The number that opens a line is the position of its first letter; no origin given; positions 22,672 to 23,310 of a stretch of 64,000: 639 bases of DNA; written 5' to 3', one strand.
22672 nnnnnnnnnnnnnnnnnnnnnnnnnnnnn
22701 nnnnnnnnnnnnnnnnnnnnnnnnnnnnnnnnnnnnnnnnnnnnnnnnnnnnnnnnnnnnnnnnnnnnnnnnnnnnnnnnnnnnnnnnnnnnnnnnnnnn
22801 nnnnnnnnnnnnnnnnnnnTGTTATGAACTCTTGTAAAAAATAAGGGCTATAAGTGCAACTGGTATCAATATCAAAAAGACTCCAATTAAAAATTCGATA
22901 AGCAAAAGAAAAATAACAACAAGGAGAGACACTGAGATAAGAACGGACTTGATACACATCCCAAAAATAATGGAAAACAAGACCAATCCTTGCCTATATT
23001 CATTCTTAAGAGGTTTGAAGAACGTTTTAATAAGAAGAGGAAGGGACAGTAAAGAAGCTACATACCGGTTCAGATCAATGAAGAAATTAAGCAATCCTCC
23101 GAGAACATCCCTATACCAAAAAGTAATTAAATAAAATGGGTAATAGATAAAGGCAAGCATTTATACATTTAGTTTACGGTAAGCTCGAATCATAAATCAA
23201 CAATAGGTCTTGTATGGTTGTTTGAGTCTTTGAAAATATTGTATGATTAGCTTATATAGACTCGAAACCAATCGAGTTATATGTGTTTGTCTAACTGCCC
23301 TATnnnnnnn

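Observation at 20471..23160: Membrane-anchored Hsp100 paralog with an inactivated NBD1 Walker B, paired with a small 3-TM protein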

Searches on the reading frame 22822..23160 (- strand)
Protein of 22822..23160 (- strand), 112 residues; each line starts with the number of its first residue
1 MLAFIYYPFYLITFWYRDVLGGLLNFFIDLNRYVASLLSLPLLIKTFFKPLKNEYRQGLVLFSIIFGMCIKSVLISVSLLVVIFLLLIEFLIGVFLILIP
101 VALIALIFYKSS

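Call 5: search_protein_families(library=pfam, proteins=[window:22822-23160:-], max_evalue=0.01)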
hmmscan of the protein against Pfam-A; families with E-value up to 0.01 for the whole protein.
window:22822-23160:- (112 aa): 0 families

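Call 8: search_protein_families(library=ncbifam, proteins=[window:22822-23160:-], max_evalue=0.001)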
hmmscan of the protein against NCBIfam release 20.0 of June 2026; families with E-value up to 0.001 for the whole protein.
window:22822-23160:- (112 aa): 0 families

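Call 23: find_homologous_proteins(query=A3, max_evalue=0.001)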
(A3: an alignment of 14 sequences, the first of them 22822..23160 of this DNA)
Query A3 (14 sequences) (112 aa, profile of the alignment): 837 proteins with E <= 0.001 among 5300 candidates; the best 120 are listed.
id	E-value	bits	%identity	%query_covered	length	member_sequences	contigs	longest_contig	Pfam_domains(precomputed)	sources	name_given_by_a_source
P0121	6.7e-36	140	90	100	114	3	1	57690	-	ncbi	-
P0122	1.7e-35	139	53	91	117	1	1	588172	-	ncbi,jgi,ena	-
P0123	1.8e-35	139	74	99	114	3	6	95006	-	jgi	jgi:hypothetical protein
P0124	3.6e-35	138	58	99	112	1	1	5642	-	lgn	-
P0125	7.9e-35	137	86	99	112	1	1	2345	-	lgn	-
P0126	8.1e-35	137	65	76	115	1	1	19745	-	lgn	-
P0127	8.6e-35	137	74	83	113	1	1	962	-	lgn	-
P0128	1.1e-34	137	65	100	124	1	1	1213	-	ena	-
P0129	1.1e-34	137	62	96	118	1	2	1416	-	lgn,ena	-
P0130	1.2e-34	136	66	100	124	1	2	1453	-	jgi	-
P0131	1.2e-34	136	66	100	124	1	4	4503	-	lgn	-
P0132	1.3e-34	136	61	95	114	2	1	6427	-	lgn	-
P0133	1.9e-34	136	64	96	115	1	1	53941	-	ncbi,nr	ncbi:MAG: hypothetical protein Q7T54_05490 [Candidatus Levybacteria bacterium]|nr:hypothetical prote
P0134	2.0e-34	136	65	100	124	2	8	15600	-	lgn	-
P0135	2.2e-34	136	64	87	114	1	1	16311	-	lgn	-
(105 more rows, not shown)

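Call 32: search_protein_representatives(alignment_id=A4)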
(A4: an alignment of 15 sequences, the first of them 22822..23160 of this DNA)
Query: 15 sequences, 109 profile positions. Proteins with E-value up to 0.001 (for the whole library): 49; up to 1e-10: 40; up to 1e-30: 4. The best 49 are listed.
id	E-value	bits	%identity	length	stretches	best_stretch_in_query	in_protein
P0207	1.1e-32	128.3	-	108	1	1-107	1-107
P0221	3.0e-32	127.0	-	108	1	1-107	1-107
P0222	3.5e-32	126.7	-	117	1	2-107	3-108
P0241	2.1e-31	124.2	-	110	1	1-107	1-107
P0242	7.8e-28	112.8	-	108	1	1-107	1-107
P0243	1.1e-27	112.3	-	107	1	1-106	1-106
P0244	1.4e-27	112.0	-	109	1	1-107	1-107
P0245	1.8e-26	108.3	-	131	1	3-107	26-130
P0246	2.1e-26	108.2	-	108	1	1-107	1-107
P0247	3.1e-25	104.4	-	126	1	1-107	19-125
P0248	3.2e-25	104.4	-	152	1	3-107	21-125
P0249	1.7e-24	102.1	-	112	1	3-107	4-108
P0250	4.3e-24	100.7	-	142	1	8-107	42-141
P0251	5.0e-24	100.5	-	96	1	21-107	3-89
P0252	1.0e-23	99.5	-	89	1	3-74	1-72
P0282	3.5e-05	39.9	-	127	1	12-107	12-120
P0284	2.2e-04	37.3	-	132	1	11-107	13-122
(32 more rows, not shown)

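Call 35: find_encoding_contigs(protein=P0284, flank=5000, max_places=3)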
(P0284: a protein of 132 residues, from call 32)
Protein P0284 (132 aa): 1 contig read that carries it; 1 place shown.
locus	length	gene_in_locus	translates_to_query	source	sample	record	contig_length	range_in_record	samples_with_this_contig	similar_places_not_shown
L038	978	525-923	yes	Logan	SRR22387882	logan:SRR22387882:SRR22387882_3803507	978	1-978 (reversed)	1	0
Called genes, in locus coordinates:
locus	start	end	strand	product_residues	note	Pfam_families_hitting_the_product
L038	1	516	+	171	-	?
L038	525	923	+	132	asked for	-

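Call 38: find_encoding_contigs(protein=P0282, flank=4000, max_places=2)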
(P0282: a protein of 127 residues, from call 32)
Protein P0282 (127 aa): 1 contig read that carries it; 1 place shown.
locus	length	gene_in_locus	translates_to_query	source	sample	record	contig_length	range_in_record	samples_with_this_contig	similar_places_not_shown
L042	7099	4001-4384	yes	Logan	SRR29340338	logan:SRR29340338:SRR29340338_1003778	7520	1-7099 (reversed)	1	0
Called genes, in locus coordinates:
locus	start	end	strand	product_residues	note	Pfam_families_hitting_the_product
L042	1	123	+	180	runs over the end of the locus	?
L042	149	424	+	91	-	-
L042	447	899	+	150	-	-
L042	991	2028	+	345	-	PF05496:RuvB_N, PF06068:TIP49 (faint), PF00004:AAA, PF13173:AAA_14 (weak), PF13401:AAA_22 (faint), PF13177:DNA_pol3_delta2, PF22608:DNAX_ATPase_lid (weak), PF12169:DNA_pol3_gamma3 (weak)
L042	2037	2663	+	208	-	PF00300:His_Phos_1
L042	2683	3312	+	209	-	PF00300:His_Phos_1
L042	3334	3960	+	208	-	PF00300:His_Phos_1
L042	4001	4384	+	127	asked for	-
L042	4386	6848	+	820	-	PF00158:Sigma54_activat (faint), PF00004:AAA (faint), PF17871:AAA_lid_9, PF07724:AAA_2, PF07728:AAA_5 (weak), PF10431:ClpB_D2-small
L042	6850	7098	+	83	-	?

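Call 42: search_protein_families(library=pfam, proteins=[P0284, P0282, window:22822-23160:-], max_evalue=10)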
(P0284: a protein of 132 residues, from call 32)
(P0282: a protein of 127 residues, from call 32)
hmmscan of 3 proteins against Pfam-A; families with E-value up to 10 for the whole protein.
P0284 (132 aa): 2 families
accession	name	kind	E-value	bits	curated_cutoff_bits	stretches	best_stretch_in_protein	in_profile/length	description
PF01306.25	LacY_symp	-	0.0003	20.1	24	1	31-126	12-108/413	LacY proton/sugar symporter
PF20990.2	DUF2207_C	-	0.31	11.2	33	1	75-130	133-186/247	Predicted membrane protein (DUF2207) C-terminal domain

P0282 (127 aa): 1 family
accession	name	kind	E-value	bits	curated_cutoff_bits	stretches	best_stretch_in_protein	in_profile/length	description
PF06417.17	EMC4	-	0.18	12.2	25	1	34-109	39-113/118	ER membrane protein complex subunit 4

window:22822-23160:- (112 aa): 1 family
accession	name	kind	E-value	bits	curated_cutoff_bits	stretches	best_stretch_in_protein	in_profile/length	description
PF03741.22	TerC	-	1.7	8.8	27.8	1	43-104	17-78/178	Integral membrane protein TerC family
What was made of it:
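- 22822..23160 (-): Small membrane partner gene (112 aa). Conserved N-terminal FWY motif, invariant loop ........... (residues 46-56, window 22993-23025), and hydrophobic C-terminal 58-110 (22831-22989). No Pfam or NCBIfam hit (calls 5, 8, 42).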

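Call 52: search_protein_families(library=ncbifam, proteins=[P0284], max_evalue=0.01)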
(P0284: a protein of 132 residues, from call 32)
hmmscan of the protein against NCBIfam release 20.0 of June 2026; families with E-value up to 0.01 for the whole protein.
P0284 (132 aa): 2 families
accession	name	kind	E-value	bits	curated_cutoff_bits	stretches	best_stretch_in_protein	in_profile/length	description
NF007077.0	PRK09528.1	subfamily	0.00014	20.6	429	1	31-121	16-108/421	galactoside permease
TIGR00882.1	2A0105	subfamily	0.00018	20.6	220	1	31-126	7-103/396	oligosaccharide MFS transporter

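Call 76: predict_structure(alignment_id=A4)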
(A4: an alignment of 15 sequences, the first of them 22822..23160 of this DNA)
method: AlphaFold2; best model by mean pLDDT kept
length: 112 residues; sequences in the alignment: 15
mean_pLDDT: 88.5   pTM: 0.69
mean pLDDT of the five models: 88.5, 88.4, 88.1, 86.7, 86.5
residues with pLDDT >= 90: 61; 70-90: 44; 50-70: 7; < 50: 0
segments of 3 or more residues with pLDDT < 50: none
pLDDT, mean of each block of 10 residues (from residue 1): 83 90 96 95 86 69 89 95 97 93 87 66
secondary structure, 60 per line:
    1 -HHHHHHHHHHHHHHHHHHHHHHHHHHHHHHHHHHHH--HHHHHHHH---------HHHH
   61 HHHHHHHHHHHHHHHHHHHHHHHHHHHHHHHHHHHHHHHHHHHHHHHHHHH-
elements in order: H2-37 H40-47 H57-111

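Call 78: fold_search(model_id=the predicted structure, library=pdb)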
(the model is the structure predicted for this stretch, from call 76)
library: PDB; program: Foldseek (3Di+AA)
matches with E <= 10: 12; with E <= 0.001: 0
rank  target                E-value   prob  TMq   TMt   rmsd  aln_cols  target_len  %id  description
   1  6o30_A                4.2e+00  0.25  0.51  0.14   5.7       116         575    9  Lipid A transporter MsbA from Salmonella typhimurium (released 2019-06-12)
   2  7n6g_3I               4.5e+00  0.11  0.30  0.14   8.3       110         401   11  C1 of central pair (released 2022-05-18)
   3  9fv1_A                5.6e+00  0.23  0.50  0.13   4.2       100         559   10  MsbA in MSP1D1 (EPL:PC) Nanodisc inward-facing narrow open (released 2025-03-19)
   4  6quz_B                6.7e+00  0.09  0.32  0.10   6.9        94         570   20  Structure of ATPgS-bound outward-facing TM287/288 in complex with sybody Sb_TM35 (released 2019-05-29)
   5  6quz_D                7.1e+00  0.10  0.34  0.10   6.7        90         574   19  Structure of ATPgS-bound outward-facing TM287/288 in complex with sybody Sb_TM35 (released 2019-05-29)
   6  6qv0_B                8.4e+00  0.08  0.34  0.10   6.8        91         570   21  Structure of ATP-bound outward-facing TM287/288 in complex with sybody Sb_TM35 (released 2019-05-29)
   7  7cdf_A                8.9e+00  0.13  0.39  0.10   5.3        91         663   14  Crystal structure of LSD1-CoREST in complex with PRSFLVRRK peptide (released 2021-06-23)
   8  3r84_J                9.4e+00  0.07  0.30  0.38   5.8        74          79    9  Structure of the Mediator head subcomplex Med11/22 (released 2011-04-27)
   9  6qv0_D                9.4e+00  0.07  0.32  0.10   6.9        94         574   20  Structure of ATP-bound outward-facing TM287/288 in complex with sybody Sb_TM35 (released 2019-05-29)
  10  2e90_B                9.4e+00  0.06  0.27  0.12  17.5        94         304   19  S. cerevisiae geranylgeranyl pyrophosphate synthase in complex with magnesium, pyrophosphate and FPP (released 2007-06-12)
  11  3r84_F                9.4e+00  0.04  0.24  0.31   9.0        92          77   10  Structure of the Mediator head subcomplex Med11/22 (released 2011-04-27)
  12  2zev_B                1.0e+01  0.05  0.27  0.12  17.6        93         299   19  S. Cerevisiae Geranylgeranyl Pyrophosphate Synthase in Complex with Magnesium, IPP and BPH-715 (released 2008-12-23)
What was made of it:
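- Tried and rejected: There was no hit below E 4, only generic long helical hairpins (call 78).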

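Call 79: search_protein_families(library=padloc, proteins=[window:22822-23160:-], max_evalue=0.001)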
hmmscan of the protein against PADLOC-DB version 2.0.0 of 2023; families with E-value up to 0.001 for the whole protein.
window:22822-23160:- (112 aa): 0 families
